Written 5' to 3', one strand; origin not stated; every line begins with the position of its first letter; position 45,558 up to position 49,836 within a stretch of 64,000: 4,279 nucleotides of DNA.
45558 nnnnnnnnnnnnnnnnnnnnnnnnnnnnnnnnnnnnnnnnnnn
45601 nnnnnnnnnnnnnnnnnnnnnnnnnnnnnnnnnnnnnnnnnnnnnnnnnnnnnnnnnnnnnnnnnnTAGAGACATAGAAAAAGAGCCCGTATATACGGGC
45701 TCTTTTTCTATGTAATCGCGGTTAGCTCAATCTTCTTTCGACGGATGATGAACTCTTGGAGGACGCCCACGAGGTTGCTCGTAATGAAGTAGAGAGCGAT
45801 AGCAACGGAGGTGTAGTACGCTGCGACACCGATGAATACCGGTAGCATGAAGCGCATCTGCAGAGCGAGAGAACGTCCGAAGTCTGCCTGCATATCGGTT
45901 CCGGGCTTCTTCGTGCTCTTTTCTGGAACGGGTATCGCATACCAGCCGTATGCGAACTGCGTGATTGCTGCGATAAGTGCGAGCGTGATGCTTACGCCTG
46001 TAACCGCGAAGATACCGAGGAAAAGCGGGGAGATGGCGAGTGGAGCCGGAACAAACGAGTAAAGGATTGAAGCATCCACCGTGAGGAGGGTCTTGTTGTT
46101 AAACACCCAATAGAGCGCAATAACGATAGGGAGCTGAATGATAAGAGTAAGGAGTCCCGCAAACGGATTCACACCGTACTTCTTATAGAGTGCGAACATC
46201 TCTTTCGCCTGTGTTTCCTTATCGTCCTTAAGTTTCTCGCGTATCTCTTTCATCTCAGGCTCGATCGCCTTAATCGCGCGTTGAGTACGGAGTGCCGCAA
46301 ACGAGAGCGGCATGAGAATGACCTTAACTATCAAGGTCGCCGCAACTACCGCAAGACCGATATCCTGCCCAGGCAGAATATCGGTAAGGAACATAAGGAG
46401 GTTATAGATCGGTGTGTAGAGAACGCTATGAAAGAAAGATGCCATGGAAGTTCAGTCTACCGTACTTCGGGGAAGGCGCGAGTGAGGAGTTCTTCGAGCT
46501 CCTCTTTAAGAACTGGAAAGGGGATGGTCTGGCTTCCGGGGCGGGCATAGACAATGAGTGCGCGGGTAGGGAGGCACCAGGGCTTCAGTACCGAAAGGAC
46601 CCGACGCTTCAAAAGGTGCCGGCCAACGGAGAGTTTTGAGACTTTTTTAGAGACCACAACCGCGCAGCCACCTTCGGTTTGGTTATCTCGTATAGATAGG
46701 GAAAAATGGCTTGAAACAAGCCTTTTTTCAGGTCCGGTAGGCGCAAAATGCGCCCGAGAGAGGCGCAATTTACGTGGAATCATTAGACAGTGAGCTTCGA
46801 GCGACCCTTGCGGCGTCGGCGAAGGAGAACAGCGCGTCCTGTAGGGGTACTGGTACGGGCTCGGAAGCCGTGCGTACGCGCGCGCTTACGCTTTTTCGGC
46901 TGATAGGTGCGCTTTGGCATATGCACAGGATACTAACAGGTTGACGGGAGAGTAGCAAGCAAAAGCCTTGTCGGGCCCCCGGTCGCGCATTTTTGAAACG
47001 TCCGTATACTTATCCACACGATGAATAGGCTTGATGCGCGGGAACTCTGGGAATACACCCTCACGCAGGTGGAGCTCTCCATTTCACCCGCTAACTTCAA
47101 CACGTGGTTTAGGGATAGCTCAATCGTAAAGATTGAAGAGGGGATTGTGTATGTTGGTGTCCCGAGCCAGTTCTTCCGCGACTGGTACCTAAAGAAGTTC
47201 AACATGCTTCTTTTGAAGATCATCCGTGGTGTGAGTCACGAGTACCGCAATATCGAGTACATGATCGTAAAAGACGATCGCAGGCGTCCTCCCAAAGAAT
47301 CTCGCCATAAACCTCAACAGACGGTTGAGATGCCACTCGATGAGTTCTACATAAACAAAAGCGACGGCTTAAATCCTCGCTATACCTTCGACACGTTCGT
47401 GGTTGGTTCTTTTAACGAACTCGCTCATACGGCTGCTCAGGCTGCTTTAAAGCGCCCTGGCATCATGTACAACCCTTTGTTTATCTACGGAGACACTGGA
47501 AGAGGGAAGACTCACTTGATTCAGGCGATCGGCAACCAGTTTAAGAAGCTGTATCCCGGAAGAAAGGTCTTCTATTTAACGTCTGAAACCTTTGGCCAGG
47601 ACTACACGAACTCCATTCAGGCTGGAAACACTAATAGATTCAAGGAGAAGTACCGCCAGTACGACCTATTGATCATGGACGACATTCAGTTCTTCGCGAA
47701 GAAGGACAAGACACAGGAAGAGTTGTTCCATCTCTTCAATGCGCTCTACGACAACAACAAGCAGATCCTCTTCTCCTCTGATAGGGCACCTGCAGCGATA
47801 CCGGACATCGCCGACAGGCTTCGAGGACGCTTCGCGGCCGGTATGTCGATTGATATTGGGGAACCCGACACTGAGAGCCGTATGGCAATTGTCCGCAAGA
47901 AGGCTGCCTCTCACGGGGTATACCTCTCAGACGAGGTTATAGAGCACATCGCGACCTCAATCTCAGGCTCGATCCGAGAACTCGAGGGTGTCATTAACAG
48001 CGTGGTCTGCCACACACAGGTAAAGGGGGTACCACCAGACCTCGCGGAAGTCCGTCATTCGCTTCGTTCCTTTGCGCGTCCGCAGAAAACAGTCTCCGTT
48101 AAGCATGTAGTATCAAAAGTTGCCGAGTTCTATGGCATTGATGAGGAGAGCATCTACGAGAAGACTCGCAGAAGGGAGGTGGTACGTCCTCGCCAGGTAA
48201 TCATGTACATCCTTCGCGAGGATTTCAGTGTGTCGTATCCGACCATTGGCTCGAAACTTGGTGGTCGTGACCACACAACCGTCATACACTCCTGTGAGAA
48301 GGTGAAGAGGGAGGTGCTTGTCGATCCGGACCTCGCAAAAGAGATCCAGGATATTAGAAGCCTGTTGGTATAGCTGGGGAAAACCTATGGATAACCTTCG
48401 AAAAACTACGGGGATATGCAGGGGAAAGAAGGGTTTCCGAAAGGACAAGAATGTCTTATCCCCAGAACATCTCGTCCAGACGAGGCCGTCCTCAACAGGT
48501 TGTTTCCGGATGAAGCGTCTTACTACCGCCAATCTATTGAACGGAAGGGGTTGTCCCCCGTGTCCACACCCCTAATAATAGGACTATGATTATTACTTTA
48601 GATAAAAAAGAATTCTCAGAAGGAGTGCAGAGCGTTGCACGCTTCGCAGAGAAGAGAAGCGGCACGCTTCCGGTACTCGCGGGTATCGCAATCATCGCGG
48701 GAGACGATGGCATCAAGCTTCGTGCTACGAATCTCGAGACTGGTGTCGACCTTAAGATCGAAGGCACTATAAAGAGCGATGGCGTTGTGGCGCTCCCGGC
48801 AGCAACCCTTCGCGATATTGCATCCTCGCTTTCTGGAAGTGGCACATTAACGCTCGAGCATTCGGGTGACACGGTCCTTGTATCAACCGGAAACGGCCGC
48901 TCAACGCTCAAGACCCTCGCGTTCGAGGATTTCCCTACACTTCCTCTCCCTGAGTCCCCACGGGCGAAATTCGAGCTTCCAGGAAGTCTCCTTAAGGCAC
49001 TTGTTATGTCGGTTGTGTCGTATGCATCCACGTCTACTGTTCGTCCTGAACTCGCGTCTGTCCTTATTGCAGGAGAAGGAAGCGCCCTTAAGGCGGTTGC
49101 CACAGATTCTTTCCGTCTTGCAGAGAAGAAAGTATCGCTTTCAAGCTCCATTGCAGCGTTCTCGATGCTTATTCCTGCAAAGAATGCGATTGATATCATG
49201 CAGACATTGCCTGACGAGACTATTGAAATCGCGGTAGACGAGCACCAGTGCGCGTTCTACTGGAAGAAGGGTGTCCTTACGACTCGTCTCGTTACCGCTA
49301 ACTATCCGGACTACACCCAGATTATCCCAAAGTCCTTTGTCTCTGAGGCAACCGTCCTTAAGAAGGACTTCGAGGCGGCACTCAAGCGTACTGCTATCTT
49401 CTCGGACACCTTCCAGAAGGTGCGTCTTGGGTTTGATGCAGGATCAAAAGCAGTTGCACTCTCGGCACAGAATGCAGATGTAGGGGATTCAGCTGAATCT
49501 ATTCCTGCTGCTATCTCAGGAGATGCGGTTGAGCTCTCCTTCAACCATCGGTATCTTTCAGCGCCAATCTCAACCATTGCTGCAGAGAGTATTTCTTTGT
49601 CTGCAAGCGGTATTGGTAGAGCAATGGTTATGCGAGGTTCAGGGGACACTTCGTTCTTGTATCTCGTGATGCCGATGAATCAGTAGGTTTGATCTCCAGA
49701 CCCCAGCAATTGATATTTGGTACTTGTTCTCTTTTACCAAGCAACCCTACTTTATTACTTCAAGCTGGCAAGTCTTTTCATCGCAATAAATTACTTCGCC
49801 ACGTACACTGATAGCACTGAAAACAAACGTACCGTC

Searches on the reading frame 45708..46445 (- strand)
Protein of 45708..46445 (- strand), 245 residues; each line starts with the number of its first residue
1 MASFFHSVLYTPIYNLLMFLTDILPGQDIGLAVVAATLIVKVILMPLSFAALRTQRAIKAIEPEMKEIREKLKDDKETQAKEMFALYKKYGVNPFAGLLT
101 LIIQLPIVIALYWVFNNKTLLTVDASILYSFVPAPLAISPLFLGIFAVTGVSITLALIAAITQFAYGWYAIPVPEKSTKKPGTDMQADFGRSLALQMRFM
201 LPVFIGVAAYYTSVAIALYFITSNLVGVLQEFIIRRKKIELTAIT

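Call 8: search_protein_families(library=pfam, proteins=[window:45708-46445:-])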
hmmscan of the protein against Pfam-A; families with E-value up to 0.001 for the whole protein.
window:45708-46445:- (245 aa): 1 family
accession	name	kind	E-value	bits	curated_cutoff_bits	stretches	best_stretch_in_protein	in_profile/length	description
PF02096.25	60KD_IMP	-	1.5e-40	139.3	35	1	30-236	2-163/163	60Kd inner membrane protein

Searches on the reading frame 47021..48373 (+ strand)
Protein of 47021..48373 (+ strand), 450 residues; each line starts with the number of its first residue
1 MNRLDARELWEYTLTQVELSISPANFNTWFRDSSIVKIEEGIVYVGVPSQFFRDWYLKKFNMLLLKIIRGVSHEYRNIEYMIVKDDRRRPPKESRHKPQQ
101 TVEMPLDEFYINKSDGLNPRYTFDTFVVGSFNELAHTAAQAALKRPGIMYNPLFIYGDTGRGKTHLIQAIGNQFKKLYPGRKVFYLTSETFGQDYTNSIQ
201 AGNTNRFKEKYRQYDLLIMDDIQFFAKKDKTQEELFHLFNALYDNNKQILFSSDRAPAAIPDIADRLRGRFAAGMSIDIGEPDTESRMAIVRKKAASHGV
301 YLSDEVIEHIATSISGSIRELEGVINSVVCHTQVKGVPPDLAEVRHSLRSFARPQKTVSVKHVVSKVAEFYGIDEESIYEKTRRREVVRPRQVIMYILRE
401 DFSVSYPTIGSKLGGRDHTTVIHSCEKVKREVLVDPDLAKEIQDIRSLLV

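Call 8: search_protein_families(library=pfam, proteins=[window:47021-48373:+])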
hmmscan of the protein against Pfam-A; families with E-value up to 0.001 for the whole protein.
window:47021-48373:+ (450 aa): 9 families
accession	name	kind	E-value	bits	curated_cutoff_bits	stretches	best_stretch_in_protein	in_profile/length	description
PF00308.24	Bac_DnaA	-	3.5e-63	213.1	23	1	117-278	1-162/162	Bacterial DnaA ATPAse domain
PF08299.17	Bac_DnaA_C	-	2.7e-25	88.6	31.5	1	361-428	2-69/69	Bacterial dnaA protein helix-turn-helix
PF11638.13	DnaA_N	-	3.3e-10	40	24.6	1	8-67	2-62/65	DnaA N-terminal domain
PF01695.23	IstB_IS21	-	8.7e-09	35.7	24.1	1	154-252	96-192/238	IstB-like ATP binding protein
PF13173.12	AAA_14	-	7e-05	23.3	27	1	152-271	4-115/129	AAA domain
PF00910.28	RNA_helicase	-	7.6e-05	23.6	21.5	1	154-247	2-79/105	RNA helicase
PF13401.12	AAA_22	-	0.00018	22.3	27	0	153-241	8-110/130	AAA domain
PF00004.35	AAA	-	0.00019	22.3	21.2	1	154-249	2-104/131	ATPase family associated with various cellular activities (AAA)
PF01637.24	ATPase_2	-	0.00073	19.8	33.2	0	150-249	20-112/225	ATPase domain predominantly from Archaea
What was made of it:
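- Checked: The 13-14 of 16 matches are correct. dnaA (47021-48373) is 27 kb away (call 8).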

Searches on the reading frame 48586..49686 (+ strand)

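Call 8: search_protein_families(library=pfam, proteins=[window:48586-49686:+])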
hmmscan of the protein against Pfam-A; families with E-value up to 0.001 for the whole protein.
window:48586-49686:+ (366 aa): 3 families
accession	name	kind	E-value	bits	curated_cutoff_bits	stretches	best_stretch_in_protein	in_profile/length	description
PF00712.24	DNA_pol3_beta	-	3.1e-28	98.8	24.4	2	1-120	1-120/120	DNA polymerase III beta subunit, N-terminal domain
PF02767.21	DNA_pol3_beta_2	-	1e-20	74.6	27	1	131-242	2-116/116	DNA polymerase III beta subunit, central domain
PF02768.20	DNA_pol3_beta_3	-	6.1e-19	68.4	27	1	245-364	2-120/121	DNA polymerase III beta subunit, C-terminal domain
